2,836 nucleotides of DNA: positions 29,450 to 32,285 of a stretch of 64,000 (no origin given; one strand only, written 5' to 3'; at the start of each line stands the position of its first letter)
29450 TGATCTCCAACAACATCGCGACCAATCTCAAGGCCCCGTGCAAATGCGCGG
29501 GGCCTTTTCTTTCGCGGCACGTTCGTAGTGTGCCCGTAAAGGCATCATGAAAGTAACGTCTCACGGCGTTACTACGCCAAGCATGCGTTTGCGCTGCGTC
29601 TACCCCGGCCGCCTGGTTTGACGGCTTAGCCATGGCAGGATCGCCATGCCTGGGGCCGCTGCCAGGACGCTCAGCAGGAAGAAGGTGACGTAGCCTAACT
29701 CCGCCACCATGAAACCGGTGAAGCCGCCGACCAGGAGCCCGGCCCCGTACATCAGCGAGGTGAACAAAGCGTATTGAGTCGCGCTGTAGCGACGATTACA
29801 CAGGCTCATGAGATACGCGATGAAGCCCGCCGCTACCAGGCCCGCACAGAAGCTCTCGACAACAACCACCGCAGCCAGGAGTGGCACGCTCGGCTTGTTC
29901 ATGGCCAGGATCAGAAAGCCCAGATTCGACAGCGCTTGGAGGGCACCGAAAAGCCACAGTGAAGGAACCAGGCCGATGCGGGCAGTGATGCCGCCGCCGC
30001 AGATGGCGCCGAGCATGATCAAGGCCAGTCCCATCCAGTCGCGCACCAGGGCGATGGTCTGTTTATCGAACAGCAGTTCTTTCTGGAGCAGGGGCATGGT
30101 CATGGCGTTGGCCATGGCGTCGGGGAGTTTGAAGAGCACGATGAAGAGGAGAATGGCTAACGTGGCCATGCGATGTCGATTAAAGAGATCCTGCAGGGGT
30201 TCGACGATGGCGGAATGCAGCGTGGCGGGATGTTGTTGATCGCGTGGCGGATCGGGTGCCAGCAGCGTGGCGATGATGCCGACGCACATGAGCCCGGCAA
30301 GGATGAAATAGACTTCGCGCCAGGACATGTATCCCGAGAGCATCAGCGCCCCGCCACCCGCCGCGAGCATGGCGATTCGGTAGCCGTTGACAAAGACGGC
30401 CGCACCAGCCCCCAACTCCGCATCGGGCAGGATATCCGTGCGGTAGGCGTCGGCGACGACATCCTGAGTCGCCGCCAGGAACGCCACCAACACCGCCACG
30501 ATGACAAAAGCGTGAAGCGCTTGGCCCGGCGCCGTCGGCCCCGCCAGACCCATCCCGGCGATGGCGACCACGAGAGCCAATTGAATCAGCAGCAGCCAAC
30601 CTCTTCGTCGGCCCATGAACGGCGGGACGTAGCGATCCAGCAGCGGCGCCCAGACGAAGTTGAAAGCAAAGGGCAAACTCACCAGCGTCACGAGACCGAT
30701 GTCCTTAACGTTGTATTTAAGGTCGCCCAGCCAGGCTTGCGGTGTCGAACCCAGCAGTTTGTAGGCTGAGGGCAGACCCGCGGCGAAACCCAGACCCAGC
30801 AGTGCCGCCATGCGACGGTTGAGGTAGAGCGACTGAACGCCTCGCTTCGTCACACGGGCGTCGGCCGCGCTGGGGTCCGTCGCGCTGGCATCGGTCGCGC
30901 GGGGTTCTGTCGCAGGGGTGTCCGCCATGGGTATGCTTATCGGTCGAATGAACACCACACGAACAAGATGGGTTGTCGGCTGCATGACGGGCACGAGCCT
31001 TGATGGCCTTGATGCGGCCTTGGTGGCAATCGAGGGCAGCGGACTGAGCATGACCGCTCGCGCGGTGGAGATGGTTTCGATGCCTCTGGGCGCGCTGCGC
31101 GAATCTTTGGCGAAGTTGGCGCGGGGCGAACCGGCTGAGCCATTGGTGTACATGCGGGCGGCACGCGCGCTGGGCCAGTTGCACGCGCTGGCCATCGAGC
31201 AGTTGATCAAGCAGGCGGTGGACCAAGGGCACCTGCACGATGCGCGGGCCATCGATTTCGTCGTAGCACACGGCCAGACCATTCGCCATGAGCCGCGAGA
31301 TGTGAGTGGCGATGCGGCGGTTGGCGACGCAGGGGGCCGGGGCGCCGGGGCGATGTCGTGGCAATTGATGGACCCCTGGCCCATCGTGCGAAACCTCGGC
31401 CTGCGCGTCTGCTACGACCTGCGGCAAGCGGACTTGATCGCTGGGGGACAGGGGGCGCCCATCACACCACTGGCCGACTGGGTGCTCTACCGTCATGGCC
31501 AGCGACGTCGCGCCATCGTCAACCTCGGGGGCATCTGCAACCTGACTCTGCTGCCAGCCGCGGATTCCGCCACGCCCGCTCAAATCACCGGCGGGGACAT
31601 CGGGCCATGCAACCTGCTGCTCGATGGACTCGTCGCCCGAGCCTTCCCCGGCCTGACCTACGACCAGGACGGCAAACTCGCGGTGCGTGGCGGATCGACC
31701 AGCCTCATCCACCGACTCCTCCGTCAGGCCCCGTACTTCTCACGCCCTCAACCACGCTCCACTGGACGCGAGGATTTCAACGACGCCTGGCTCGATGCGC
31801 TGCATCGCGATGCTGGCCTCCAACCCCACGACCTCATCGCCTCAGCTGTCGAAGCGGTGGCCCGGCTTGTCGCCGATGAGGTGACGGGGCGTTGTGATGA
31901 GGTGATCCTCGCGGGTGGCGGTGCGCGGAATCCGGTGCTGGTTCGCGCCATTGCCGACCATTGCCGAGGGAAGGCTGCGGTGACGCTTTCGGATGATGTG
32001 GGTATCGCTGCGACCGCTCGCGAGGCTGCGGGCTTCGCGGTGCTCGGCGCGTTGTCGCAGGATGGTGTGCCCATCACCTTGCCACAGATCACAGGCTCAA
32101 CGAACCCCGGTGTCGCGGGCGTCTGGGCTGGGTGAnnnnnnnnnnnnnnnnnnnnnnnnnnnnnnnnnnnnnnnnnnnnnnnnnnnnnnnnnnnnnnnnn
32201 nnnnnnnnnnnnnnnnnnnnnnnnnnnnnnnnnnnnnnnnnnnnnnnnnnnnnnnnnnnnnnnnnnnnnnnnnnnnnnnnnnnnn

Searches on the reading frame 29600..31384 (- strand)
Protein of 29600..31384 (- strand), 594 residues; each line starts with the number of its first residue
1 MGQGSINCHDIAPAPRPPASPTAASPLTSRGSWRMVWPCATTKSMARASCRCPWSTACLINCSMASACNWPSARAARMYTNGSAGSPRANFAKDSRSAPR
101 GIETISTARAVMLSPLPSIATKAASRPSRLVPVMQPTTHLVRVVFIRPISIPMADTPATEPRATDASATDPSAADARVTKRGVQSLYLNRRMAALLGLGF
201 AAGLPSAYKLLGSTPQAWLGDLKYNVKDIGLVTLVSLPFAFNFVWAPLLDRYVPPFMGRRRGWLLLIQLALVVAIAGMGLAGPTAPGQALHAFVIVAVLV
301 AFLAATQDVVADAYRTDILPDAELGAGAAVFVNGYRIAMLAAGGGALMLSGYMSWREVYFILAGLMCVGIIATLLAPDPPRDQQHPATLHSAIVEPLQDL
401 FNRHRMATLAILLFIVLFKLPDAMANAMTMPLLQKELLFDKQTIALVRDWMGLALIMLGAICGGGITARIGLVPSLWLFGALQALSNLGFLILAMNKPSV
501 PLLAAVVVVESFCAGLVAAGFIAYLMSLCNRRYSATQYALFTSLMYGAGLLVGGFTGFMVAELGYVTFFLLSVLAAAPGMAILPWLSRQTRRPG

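Call 43: search_protein_families(library=pfam, proteins=[window:29600-31384:-], max_evalue=0.001)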
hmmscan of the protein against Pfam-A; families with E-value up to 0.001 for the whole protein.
window:29600-31384:- (594 aa): 2 families
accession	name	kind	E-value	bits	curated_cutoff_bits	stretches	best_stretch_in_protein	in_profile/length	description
PF07690.21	MFS_1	-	2e-27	96.5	33.4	2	212-553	17-346/347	Major Facilitator Superfamily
PF13000.13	Acatn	-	1.1e-07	31.2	23.7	1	226-325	36-153/546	Acetyl-coenzyme A transporter 1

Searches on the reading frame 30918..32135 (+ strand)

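Call 43: search_protein_families(library=pfam, proteins=[window:30918-32135:+], max_evalue=0.001)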
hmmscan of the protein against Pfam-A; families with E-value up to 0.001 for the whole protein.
window:30918-32135:+ (405 aa): 1 family
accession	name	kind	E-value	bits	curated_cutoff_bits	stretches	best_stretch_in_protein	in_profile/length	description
PF03702.20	AnmK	-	3.7e-68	230.7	24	1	19-401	3-362/367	Anhydro-N-acetylmuramic acid kinase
